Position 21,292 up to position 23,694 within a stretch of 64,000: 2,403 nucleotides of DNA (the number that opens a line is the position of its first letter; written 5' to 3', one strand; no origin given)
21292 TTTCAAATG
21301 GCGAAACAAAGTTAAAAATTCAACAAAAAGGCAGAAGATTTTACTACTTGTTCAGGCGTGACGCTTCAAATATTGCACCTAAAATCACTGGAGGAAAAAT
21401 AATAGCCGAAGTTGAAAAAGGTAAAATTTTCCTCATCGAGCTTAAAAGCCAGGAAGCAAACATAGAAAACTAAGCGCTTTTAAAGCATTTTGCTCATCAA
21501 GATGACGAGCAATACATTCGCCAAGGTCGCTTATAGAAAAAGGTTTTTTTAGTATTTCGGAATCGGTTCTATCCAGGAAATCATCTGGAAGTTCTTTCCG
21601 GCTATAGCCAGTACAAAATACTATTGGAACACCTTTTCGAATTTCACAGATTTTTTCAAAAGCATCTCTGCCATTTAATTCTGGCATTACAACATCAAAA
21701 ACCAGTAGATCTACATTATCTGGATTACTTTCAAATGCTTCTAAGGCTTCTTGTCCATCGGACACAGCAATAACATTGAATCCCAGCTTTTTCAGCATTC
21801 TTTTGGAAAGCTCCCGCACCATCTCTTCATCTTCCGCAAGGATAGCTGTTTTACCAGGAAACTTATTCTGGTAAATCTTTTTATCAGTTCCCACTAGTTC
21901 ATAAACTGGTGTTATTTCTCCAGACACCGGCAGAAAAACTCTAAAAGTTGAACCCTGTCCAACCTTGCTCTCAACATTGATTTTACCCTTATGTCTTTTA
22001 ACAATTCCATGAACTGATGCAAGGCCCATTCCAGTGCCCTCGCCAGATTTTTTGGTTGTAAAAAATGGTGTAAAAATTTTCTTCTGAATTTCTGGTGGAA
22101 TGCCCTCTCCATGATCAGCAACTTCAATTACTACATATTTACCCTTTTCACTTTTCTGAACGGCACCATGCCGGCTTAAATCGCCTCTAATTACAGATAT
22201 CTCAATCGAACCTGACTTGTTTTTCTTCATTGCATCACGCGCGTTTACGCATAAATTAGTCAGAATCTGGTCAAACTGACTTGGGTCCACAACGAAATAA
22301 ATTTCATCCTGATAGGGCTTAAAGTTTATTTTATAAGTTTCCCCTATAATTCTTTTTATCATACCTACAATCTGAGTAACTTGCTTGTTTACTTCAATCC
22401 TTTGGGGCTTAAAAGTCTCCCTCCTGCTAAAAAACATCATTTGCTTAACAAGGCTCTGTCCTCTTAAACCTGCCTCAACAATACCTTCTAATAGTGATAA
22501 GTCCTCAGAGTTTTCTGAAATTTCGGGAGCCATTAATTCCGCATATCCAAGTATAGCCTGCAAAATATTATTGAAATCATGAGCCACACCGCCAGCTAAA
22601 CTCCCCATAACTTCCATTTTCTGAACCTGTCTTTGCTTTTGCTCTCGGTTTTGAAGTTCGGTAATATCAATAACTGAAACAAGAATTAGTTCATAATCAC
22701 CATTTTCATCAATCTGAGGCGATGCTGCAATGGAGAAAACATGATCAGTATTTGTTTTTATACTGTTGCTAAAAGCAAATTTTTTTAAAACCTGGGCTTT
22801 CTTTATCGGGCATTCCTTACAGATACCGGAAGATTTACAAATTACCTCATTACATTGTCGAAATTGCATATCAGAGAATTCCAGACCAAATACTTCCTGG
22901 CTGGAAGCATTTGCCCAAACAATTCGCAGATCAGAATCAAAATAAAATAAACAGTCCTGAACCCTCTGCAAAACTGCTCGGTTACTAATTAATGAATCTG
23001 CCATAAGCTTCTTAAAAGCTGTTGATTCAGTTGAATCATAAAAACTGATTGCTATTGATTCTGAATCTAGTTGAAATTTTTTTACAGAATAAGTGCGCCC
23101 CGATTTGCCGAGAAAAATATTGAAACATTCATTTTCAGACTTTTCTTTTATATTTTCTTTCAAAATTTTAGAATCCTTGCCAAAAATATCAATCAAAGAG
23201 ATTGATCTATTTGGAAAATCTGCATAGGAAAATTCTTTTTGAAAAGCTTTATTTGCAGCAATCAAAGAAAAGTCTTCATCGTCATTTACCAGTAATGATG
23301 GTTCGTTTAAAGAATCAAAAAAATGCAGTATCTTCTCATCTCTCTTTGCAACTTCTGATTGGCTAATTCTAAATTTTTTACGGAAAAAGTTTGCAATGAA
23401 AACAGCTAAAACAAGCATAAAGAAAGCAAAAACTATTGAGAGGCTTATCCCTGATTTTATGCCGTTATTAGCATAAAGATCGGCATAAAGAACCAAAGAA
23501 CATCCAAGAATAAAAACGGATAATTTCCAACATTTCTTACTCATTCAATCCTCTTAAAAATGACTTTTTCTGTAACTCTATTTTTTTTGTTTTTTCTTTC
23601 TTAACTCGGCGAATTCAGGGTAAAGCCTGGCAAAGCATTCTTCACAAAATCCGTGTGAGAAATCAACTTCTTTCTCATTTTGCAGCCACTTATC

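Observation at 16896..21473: Duplicated PelA-deacetylase-like genes flank an antisense standalone GH114 hydrolase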

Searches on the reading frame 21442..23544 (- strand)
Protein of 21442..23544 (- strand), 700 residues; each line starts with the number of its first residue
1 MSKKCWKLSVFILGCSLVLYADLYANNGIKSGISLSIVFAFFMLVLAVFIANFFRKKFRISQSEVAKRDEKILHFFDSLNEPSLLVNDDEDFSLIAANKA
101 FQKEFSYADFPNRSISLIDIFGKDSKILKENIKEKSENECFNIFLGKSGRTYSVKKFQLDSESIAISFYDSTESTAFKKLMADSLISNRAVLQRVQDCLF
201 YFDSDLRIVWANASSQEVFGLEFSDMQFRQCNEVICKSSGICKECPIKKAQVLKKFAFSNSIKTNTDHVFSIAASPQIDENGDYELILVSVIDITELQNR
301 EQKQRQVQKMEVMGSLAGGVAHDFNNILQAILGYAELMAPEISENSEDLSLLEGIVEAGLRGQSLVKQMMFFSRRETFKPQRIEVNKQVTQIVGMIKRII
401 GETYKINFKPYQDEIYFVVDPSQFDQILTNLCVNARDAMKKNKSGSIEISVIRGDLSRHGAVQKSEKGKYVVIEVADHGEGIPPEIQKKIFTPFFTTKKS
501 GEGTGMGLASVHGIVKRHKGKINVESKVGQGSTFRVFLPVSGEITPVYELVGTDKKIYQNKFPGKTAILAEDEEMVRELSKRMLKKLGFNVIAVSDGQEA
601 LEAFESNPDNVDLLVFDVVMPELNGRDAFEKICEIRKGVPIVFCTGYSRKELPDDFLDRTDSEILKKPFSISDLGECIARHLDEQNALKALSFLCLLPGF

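Call 56: search_protein_families(library=pfam, proteins=[window:21442-23544:-], max_evalue=0.0001)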
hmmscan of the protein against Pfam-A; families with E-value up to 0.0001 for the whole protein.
window:21442-23544:- (700 aa): 6 families
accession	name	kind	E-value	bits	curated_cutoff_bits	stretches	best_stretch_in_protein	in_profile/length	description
PF02518.31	HATPase_c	-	1.2e-25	90.5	26.4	1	420-540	2-109/111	Histidine kinase-, DNA gyrase B-, and HSP90-like ATPase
PF00072.30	Response_reg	-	7.4e-19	68.4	30.2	1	568-676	2-108/111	Response regulator receiver domain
PF08448.16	PAS_4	-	2.3e-10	41.1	23.1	1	194-297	3-108/110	PAS fold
PF13426.13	PAS_9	-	9.4e-10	39.1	27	1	198-296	3-103/103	PAS domain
PF00512.31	HisKA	-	8.3e-09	35.8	26.9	1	315-377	4-65/66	His Kinase A (phospho-acceptor) domain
PF13188.13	PAS_8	-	3.8e-05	23.9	21.8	0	190-229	5-44/65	PAS domain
